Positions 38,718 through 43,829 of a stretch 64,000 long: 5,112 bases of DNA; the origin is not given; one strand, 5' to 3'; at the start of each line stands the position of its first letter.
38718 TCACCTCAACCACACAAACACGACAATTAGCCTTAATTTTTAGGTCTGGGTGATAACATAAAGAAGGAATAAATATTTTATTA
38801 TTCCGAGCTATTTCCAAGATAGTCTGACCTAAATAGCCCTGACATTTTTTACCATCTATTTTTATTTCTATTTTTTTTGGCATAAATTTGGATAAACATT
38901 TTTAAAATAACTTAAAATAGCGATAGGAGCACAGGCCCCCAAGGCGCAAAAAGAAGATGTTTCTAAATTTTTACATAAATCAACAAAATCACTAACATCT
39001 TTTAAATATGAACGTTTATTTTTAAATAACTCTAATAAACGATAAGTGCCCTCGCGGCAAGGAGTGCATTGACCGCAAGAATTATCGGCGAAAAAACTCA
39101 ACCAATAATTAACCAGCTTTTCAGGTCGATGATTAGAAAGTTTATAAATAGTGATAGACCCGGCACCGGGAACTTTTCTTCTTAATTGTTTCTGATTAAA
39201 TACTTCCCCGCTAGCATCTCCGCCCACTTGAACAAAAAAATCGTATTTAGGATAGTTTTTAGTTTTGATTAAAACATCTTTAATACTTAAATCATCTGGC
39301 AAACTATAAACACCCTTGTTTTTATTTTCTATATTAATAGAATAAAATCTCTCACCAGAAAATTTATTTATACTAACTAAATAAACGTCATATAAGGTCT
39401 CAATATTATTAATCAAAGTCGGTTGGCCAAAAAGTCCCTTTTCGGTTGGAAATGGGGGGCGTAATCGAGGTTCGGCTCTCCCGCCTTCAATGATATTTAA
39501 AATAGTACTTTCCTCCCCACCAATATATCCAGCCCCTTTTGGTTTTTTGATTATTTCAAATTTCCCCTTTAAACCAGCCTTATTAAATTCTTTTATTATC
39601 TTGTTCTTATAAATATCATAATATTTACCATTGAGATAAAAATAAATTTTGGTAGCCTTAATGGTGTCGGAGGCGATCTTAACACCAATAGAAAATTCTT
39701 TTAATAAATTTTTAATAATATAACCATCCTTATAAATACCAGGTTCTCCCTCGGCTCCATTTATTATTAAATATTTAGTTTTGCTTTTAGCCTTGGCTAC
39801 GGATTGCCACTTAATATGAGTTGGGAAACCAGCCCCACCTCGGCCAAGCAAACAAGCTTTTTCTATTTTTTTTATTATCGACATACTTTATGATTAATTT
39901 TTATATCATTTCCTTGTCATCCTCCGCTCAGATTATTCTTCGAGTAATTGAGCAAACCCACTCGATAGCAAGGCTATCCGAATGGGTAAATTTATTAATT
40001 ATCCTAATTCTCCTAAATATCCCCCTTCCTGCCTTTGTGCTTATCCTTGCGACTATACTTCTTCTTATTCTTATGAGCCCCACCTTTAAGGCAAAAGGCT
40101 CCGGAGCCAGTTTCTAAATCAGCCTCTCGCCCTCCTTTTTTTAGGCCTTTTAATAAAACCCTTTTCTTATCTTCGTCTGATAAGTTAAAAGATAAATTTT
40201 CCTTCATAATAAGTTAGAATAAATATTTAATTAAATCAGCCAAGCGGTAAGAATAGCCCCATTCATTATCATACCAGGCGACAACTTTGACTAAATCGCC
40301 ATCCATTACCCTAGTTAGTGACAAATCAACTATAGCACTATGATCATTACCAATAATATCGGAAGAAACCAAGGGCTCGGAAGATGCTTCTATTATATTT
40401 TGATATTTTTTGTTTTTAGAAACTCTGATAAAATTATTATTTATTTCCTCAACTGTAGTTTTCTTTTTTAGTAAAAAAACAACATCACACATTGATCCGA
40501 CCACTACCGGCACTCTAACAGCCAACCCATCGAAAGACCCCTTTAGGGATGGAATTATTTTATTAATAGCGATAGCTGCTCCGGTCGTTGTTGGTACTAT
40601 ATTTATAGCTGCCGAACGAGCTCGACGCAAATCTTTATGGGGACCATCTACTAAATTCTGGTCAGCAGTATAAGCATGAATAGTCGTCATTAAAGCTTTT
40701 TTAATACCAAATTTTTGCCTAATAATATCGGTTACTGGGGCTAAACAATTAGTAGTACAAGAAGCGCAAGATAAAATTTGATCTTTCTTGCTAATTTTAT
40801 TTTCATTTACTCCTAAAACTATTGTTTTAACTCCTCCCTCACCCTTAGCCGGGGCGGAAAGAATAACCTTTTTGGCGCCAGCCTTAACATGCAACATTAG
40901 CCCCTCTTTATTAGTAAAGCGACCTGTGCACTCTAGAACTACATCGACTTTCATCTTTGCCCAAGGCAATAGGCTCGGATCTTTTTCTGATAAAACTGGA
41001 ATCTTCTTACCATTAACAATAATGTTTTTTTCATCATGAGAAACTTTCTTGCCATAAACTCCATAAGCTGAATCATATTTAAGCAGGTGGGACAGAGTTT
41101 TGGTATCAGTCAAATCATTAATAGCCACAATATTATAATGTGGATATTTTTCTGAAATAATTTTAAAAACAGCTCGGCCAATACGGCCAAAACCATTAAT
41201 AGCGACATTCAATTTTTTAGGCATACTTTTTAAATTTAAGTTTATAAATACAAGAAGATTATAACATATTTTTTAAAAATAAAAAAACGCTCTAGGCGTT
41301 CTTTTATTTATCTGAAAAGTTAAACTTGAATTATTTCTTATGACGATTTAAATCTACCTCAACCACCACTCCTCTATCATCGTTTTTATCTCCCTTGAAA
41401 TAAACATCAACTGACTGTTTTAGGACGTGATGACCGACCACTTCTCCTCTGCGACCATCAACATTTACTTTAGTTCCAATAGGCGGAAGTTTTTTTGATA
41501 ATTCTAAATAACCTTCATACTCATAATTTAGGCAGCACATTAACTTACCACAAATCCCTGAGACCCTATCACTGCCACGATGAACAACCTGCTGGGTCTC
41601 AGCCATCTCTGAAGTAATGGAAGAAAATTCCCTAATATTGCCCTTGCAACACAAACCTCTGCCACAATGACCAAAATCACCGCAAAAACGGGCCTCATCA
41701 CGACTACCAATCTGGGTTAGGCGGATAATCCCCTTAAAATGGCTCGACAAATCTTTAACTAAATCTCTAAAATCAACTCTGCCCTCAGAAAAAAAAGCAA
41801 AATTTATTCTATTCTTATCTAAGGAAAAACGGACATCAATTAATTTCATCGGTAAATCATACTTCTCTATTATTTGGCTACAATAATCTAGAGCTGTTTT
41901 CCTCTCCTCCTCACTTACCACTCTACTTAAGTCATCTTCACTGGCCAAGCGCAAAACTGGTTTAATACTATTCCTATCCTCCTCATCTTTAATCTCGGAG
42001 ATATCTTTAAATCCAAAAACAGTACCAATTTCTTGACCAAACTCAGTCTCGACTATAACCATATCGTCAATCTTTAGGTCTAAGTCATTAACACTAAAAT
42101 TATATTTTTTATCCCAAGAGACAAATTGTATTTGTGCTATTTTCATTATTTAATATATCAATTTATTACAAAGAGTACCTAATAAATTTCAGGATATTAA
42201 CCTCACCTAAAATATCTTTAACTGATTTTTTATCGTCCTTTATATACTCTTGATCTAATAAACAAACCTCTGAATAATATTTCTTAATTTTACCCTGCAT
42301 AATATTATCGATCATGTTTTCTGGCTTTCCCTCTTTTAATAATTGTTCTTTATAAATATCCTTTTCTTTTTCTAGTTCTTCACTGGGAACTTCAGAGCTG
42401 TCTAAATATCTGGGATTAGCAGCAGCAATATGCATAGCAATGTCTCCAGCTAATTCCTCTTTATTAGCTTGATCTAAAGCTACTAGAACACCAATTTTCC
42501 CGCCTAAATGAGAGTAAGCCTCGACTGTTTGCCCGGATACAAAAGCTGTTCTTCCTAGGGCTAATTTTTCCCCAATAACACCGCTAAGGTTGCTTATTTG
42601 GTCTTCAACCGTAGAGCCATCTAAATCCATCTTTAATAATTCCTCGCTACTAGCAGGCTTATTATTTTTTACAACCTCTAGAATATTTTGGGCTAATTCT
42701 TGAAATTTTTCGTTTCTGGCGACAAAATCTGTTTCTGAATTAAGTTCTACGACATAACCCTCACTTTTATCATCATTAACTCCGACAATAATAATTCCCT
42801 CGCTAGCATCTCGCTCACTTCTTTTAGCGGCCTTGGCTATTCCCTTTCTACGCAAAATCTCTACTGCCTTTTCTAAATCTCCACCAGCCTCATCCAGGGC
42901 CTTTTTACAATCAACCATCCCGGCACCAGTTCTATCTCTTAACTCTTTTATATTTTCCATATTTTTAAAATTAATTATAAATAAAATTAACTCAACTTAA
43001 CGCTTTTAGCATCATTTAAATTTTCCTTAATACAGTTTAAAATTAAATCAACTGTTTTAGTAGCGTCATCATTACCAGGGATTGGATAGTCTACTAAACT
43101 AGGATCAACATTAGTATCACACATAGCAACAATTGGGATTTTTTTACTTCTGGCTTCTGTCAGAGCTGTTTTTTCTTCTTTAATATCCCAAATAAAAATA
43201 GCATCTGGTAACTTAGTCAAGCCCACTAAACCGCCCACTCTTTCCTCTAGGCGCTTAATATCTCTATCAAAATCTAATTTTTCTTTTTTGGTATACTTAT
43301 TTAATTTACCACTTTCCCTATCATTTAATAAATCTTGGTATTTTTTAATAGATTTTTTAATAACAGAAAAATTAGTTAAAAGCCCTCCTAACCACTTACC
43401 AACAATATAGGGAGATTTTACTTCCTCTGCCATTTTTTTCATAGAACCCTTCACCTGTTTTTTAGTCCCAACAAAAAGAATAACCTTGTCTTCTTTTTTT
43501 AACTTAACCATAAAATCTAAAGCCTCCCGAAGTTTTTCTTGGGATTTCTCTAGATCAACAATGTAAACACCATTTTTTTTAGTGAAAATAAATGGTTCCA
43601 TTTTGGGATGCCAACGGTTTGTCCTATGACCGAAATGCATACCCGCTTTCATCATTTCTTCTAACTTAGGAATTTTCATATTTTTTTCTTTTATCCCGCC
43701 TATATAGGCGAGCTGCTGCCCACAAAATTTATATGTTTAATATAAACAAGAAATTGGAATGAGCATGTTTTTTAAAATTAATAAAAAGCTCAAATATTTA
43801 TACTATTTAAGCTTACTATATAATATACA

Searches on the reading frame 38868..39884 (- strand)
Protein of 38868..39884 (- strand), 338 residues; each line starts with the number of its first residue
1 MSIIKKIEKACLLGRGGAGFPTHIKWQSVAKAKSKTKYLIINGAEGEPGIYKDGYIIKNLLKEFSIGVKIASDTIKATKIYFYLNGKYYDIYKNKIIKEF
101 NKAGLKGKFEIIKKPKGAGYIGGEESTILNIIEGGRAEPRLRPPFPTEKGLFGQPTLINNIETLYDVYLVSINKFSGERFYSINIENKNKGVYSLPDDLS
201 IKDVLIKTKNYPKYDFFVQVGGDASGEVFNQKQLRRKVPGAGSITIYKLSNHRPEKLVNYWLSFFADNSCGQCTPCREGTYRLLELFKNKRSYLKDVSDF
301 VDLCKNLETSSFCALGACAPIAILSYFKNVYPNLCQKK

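Call 13: search_protein_families(library=pfam, proteins=[window:38868-39884:-], max_evalue=0.001)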
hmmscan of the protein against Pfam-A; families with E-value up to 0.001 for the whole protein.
window:38868-39884:- (338 aa): 2 families
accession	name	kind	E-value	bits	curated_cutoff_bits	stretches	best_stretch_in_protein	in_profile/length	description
PF01512.22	Complex1_51K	-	4.3e-31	108.3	31.2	1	7-168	1-149/150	Nuo51 FMN-binding domain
PF10589.14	NADH_4Fe-4S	-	3.9e-18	65.5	23.5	1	257-329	2-77/85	NADH-ubiquinone oxidoreductase-F iron-sulfur binding region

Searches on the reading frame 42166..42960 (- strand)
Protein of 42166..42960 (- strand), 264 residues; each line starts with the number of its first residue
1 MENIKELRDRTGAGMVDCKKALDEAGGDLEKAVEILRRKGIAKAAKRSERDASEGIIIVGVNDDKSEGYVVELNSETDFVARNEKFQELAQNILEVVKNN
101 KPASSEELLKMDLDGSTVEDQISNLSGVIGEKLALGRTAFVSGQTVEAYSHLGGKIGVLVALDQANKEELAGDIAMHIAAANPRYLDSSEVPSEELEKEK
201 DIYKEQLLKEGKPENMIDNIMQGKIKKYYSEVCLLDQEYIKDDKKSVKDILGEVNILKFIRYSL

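Call 14: search_protein_families(library=pfam, proteins=[window:42166-42960:-], max_evalue=0.001)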
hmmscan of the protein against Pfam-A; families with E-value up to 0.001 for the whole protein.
window:42166-42960:- (264 aa): 3 families
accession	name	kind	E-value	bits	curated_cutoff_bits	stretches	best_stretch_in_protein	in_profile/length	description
PF00889.24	EF_TS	-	2.4e-70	236.7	27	1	68-263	1-201/204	Elongation factor TS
PF25025.1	EF-Ts_N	-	0.00011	22.5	33.2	1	4-38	17-52/60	Elongation factor Ts, mitochondrial, N-terminal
PF24767.1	UBA_At5g58720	-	0.00071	19.8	27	0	19-38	23-42/44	At5g58720 UBA-like domain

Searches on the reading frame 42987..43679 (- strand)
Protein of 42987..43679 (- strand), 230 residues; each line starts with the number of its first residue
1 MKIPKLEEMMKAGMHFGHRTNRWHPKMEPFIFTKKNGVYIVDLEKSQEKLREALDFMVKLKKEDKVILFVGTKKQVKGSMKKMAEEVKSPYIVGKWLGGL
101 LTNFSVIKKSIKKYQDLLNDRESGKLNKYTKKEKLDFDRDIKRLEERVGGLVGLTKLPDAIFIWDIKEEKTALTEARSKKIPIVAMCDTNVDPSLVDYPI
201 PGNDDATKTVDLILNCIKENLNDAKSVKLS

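Call 14: search_protein_families(library=pfam, proteins=[window:42987-43679:-], max_evalue=0.001)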
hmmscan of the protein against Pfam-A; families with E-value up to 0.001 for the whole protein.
window:42987-43679:- (230 aa): 1 family
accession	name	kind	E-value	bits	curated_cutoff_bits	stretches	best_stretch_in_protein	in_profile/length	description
PF00318.25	Ribosomal_S2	-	1.1e-78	263.9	26.1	1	9-220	1-212/216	Ribosomal protein S2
